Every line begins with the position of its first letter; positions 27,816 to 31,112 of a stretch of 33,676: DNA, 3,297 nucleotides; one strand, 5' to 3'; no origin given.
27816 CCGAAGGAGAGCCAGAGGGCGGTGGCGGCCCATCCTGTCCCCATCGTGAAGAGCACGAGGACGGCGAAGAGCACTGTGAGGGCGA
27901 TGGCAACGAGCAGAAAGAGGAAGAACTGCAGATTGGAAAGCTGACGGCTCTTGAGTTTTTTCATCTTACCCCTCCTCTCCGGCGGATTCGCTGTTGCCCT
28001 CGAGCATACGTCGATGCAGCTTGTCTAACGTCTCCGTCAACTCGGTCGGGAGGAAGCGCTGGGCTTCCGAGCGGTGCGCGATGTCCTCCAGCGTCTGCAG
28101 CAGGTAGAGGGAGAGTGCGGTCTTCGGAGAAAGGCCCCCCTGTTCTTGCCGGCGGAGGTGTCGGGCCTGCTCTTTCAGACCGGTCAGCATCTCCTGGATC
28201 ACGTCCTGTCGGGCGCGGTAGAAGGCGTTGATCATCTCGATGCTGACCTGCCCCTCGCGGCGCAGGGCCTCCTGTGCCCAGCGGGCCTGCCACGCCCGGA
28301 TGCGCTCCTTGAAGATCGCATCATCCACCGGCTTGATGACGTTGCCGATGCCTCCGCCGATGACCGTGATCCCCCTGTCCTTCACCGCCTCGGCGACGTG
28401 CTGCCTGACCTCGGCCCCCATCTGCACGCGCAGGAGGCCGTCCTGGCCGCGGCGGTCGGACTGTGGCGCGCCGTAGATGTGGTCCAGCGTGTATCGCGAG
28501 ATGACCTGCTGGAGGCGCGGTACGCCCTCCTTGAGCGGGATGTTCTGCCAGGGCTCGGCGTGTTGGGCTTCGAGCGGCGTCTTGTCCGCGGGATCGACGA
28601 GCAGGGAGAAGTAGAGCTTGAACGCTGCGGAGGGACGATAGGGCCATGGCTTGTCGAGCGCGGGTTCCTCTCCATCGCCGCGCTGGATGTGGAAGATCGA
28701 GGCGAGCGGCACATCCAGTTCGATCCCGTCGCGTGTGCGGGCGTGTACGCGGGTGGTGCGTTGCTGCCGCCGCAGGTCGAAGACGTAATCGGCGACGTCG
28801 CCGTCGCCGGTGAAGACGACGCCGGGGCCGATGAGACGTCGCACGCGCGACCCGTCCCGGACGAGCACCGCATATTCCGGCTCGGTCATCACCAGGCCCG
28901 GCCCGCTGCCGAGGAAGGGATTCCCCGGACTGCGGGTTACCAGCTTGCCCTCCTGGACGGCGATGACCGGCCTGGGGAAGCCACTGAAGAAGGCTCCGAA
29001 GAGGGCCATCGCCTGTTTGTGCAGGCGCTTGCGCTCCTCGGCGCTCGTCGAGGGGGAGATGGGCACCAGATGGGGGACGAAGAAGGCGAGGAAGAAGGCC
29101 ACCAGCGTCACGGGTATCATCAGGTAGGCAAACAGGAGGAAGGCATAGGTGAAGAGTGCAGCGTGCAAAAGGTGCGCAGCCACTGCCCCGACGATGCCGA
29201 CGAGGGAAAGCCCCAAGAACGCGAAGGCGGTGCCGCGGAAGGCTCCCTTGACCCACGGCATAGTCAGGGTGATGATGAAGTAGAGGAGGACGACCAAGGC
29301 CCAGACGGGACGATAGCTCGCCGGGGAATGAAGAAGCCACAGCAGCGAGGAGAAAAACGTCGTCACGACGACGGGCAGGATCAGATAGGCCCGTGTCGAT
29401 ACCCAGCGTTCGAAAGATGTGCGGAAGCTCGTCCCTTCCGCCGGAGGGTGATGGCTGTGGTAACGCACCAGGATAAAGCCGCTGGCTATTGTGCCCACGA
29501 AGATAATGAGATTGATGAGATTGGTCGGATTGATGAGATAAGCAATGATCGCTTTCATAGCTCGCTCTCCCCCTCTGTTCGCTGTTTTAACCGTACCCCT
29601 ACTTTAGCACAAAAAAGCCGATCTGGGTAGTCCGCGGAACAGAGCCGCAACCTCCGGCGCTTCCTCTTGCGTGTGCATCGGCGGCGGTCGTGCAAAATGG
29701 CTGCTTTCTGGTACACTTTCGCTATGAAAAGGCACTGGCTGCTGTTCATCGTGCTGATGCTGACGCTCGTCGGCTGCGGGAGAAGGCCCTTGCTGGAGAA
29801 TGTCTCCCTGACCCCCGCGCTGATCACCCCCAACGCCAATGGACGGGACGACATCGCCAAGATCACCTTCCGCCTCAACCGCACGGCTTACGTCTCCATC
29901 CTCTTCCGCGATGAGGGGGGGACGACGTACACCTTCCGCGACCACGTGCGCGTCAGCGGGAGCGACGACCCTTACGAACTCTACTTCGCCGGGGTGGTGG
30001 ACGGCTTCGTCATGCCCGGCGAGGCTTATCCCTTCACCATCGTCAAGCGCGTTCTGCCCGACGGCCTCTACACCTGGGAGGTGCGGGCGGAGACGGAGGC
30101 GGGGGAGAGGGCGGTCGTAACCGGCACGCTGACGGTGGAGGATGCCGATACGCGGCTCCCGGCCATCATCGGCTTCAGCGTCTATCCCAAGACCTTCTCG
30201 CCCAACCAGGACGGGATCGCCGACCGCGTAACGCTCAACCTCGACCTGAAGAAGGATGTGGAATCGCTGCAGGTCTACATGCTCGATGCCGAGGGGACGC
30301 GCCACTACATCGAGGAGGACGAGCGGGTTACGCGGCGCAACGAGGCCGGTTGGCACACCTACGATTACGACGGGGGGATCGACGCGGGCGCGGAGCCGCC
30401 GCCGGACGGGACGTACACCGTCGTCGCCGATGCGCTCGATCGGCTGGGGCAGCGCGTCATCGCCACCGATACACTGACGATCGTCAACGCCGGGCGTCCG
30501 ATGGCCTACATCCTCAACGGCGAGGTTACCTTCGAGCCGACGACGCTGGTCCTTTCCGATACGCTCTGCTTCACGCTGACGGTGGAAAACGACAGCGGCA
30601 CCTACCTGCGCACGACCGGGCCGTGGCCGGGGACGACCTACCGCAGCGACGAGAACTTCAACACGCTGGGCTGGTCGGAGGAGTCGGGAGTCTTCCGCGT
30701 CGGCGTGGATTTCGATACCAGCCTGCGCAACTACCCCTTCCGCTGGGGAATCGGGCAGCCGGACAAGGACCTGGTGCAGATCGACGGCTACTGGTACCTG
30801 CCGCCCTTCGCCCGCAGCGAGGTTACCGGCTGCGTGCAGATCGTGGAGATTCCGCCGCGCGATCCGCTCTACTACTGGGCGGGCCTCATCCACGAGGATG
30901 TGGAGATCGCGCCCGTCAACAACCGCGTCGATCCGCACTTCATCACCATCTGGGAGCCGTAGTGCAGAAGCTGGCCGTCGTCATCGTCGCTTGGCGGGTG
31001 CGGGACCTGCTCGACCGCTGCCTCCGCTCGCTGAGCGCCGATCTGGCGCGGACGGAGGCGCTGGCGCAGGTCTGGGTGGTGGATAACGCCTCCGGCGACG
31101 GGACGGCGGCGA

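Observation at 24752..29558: Operon of two tandem SPFH/band-7 paralogs with polytopic N-terminal membrane domains, an unknown CPLC-motif protein and a PfkB kinase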

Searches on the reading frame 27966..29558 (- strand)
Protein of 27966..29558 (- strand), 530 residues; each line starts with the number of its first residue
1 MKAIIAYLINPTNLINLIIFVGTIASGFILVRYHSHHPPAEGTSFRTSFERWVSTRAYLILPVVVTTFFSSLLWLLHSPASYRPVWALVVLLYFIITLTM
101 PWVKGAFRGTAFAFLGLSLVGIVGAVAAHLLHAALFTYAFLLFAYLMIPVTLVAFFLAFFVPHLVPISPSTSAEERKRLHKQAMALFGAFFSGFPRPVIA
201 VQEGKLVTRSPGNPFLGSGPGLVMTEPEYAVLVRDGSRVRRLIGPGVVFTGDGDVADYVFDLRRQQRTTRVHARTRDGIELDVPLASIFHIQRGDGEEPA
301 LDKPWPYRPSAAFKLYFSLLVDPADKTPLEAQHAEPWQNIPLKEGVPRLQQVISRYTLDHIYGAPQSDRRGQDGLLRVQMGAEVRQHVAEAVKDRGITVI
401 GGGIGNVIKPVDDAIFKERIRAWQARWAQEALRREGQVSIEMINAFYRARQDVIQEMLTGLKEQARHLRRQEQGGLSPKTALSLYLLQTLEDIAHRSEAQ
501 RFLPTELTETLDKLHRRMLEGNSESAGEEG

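Call 3: search_protein_families(library=pfam, proteins=[window:27966-29558:-], max_evalue=1)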
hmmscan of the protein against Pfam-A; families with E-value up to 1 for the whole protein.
window:27966-29558:- (530 aa): 2 families
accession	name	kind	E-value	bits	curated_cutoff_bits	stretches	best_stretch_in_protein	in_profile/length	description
PF01145.31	Band_7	-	2e-07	31.7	23.6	2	348-433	98-171/176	SPFH domain / Band 7 family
PF11973.14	NQRA_SLBB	-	0.042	14.8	27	1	374-403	13-42/51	NQRA C-terminal domain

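Call 4: search_protein_families(library=ncbifam, proteins=[window:27966-29558:-], max_evalue=1)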
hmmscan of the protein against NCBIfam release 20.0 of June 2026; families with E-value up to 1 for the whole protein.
window:27966-29558:- (530 aa): 3 families
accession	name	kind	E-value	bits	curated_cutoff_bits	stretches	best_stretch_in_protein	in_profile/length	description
TIGR04162.1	exo_VPEID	exception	0.0036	16.3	150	1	38-139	399-506/516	exosortase E/protease, VPEID-CTERM system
NF005228.0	PRK06725.1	equivalog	0.18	9.9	991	1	386-433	20-67/571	acetolactate synthase large subunit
NF043039.1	HgcAB_like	equivalog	0.21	11.1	285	1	58-169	159-280/350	HgcAB-like fusion protein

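Call 5: search_protein_families(library=padloc, proteins=[window:27966-29558:-], max_evalue=1)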
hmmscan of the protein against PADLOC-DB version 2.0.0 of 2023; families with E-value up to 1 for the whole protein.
window:27966-29558:- (530 aa): 0 families

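Call 73: search_protein_families(library=pfam, alignment_id=A6, max_evalue=0.01)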
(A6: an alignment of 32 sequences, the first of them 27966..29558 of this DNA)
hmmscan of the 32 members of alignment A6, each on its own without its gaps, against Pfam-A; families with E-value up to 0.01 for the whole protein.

A. member 1, window:27966-29558:- (530 aa): 1 family
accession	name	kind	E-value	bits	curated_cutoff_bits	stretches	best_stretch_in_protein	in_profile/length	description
PF01145.31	Band_7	-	2e-07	31.7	23.6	0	348-433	98-171/176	SPFH domain / Band 7 family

B. families by the number of members that match (of 32 scanned): 1 family
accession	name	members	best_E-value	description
PF01145.31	Band_7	29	1.8e-12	SPFH domain / Band 7 family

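Call 88: list_cluster_members(proteins=[window:27966-29558:-, window:26666-27964:-, window:25712-26665:-, window:24752-25681:-])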
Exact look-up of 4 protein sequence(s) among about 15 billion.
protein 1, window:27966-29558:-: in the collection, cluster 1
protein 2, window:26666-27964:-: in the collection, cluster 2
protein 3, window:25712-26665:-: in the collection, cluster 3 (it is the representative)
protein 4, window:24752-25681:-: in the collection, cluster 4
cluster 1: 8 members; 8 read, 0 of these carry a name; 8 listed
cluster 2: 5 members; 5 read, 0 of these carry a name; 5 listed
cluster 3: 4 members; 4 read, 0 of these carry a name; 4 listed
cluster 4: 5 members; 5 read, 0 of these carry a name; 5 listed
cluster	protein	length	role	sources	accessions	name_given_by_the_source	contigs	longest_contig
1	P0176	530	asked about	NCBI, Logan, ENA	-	-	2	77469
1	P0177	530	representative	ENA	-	-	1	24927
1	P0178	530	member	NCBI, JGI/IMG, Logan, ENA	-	-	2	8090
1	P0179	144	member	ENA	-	-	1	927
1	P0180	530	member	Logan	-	-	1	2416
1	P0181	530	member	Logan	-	-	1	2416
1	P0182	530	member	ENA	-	-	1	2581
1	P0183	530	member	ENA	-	-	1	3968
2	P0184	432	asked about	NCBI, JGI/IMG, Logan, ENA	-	-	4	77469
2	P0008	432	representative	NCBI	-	-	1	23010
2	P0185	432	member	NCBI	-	-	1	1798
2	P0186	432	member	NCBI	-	-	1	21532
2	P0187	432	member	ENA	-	-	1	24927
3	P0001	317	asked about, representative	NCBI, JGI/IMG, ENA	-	-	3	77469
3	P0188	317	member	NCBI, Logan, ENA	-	-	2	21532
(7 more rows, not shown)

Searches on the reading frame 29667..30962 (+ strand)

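Call 3: search_protein_families(library=pfam, proteins=[window:29667-30962:+], max_evalue=1)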
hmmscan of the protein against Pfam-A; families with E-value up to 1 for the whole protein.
window:29667-30962:+ (431 aa): 3 families
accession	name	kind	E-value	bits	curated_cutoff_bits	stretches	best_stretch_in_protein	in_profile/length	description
PF13860.13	FlgD_ig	-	6.3e-05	23.3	27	1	186-256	10-75/79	FlgD Ig-like domain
PF13585.12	CHU_C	-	0.00044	20.8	27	1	174-256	4-72/86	CHU_C Type IX secretion signal domain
PF19077.6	Big_13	-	0.0029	18.5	27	0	124-157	67-100/102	Bacterial Ig-like domain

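Call 4: search_protein_families(library=ncbifam, proteins=[window:29667-30962:+], max_evalue=1)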
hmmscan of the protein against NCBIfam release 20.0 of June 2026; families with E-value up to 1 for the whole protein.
window:29667-30962:+ (431 aa): 6 families
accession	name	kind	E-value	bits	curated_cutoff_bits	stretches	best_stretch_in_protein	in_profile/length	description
NF009276.0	PRK12633.1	equivalog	0.00024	20.9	383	1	189-272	119-196/234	flagellar basal body rod modification protein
TIGR04131.1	Bac_Flav_CTERM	domain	0.003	17.7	35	1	173-207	3-35/85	T9SS type B sorting domain-containing protein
NF005176.1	PRK06655.1-1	equivalog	0.035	14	230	1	192-268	90-161/197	flagellar hook assembly protein FlgD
NF047847.2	SS_mature_LptM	equivalog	0.053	13.6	27.7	1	20-40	1-23/31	LPS translocon maturation chaperone LptM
NF000042.1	AAC_2p_Id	exception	0.075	12.5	400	1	247-313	117-182/210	aminoglycoside N-acetyltransferase AAC(2')-Id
NF002002.0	PRK00802.1-2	equivalog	0.16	11.3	249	0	58-95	47-83/197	DNA-3-methyladenine glycosylase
